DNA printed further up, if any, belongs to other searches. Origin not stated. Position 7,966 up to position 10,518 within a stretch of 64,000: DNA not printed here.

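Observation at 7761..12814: Ter-type stress/defence cluster (TelA + two TerD) attached to an uncharacterised 750-aa protein and a separate Zn-ribbon gene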

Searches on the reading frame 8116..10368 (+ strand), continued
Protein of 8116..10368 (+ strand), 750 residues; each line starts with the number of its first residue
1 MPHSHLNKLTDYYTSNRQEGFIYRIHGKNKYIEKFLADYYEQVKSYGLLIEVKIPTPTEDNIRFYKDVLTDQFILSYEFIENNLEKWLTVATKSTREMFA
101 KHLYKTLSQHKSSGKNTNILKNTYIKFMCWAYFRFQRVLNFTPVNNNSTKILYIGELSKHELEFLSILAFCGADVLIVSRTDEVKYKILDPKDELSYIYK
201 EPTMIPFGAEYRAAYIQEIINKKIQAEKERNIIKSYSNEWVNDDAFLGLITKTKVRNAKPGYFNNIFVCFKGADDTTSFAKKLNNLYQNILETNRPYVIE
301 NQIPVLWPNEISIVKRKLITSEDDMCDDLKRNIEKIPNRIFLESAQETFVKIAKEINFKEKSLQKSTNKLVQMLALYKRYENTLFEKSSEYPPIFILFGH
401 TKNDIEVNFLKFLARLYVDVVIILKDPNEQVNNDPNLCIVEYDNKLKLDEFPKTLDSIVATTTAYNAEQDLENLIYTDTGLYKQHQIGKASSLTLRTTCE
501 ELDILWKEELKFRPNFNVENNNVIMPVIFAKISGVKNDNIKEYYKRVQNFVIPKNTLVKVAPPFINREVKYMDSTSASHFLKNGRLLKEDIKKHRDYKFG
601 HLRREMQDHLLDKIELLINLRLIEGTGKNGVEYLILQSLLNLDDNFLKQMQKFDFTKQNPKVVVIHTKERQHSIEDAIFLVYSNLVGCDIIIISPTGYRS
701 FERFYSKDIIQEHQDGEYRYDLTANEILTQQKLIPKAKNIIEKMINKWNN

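Call 80: search_protein_families(library=pfam, proteins=[L003:6066-7628:+, L004:7255-7845:+, L003:13437-16091:+, L003:16155-16922:+, L003:4810-5769:-, L008:123-1175:-, L008:1176-2276:-, L014:17056-17787:-], max_evalue=0.001)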
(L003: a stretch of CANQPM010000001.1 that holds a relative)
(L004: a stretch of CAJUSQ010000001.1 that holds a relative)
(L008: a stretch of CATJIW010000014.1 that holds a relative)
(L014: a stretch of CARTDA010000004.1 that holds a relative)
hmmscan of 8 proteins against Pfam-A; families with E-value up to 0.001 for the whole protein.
L003:6066-7628:+ (520 aa): 3 families
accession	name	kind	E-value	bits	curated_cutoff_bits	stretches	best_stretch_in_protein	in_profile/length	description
PF13365.12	Trypsin_2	-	4e-24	86.4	27.6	1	360-491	1-144/144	Trypsin-like peptidase domain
PF14266.11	YceG_bac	-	2.1e-11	44.4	25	1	38-203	31-197/250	YceG domain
PF00089.32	Trypsin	-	2.3e-07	31.3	20.6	1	346-501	15-204/220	Trypsin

L004:7255-7845:+ (196 aa): 1 family
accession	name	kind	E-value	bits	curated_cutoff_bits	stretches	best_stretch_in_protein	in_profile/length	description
PF01694.28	Rhomboid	-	1.3e-19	71.2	22.6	1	55-190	3-142/143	Rhomboid domain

L003:13437-16091:+ (884 aa): 5 families
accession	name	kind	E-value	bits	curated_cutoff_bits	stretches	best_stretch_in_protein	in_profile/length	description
PF00689.26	Cation_ATPase_C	-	1.4e-34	119.9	27.3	1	701-881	2-175/175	Cation transporting ATPase, C-terminus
PF00122.25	E1-E2_ATPase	-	2.8e-34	118.7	28.1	1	101-313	3-179/181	E1-E2 ATPase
PF00702.32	Hydrolase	-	7e-17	62.9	26.4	1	334-631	4-191/191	haloacid dehalogenase-like hydrolase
PF00690.31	Cation_ATPase_N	-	3e-13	49.6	20.4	1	4-53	19-68/69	Cation transporter/ATPase, N-terminus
PF08282.18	Hydrolase_3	-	1.2e-07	32.2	20.9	1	618-663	210-255/255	haloacid dehalogenase-like hydrolase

L003:16155-16922:+ (255 aa): 3 families
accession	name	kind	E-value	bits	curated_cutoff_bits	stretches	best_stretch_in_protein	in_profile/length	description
PF08282.18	Hydrolase_3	-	4.1e-10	40.2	20.9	1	123-214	134-227/255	haloacid dehalogenase-like hydrolase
PF05116.19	S6PP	-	2.6e-06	27.6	20.3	1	3-208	4-199/247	Sucrose-6F-phosphate phosphohydrolase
PF00702.32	Hydrolase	-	0.00038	21.3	26.4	0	131-210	115-191/191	haloacid dehalogenase-like hydrolase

L003:4810-5769:- (319 aa): 1 family
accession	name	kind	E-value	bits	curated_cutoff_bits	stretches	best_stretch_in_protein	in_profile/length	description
PF15617.12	C-C_Bond_Lyase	-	4.7e-94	315.6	28.4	1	6-318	3-320/320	C-C_Bond_Lyase of the TIM-Barrel fold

L008:123-1175:- (350 aa): 2 families
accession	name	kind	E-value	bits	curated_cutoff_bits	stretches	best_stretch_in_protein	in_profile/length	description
PF11202.14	StiP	-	4.2e-104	347.6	28.7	1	5-247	2-244/245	Tellurite-like stress resistance cysteine protease StiP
PF15608.11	PELOTA_1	-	5.4e-28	97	25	1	266-346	3-81/81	PELOTA RNA binding domain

L008:1176-2276:- (366 aa): 2 families
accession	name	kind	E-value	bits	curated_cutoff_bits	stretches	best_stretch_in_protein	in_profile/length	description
PF15609.12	PRTase_2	-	5e-38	131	28.8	1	8-173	1-167/188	Phosphoribosyl transferase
PF12500.13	TRSP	-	4.4e-20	72.3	25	1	234-353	13-128/128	TRSP domain C terminus to PRTase_2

L014:17056-17787:- (243 aa): 1 family
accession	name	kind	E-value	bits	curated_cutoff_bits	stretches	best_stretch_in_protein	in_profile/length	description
PF01987.23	AIM24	-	6.5e-19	68.9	25.7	1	6-222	3-204/205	Mitochondrial biogenesis AIM24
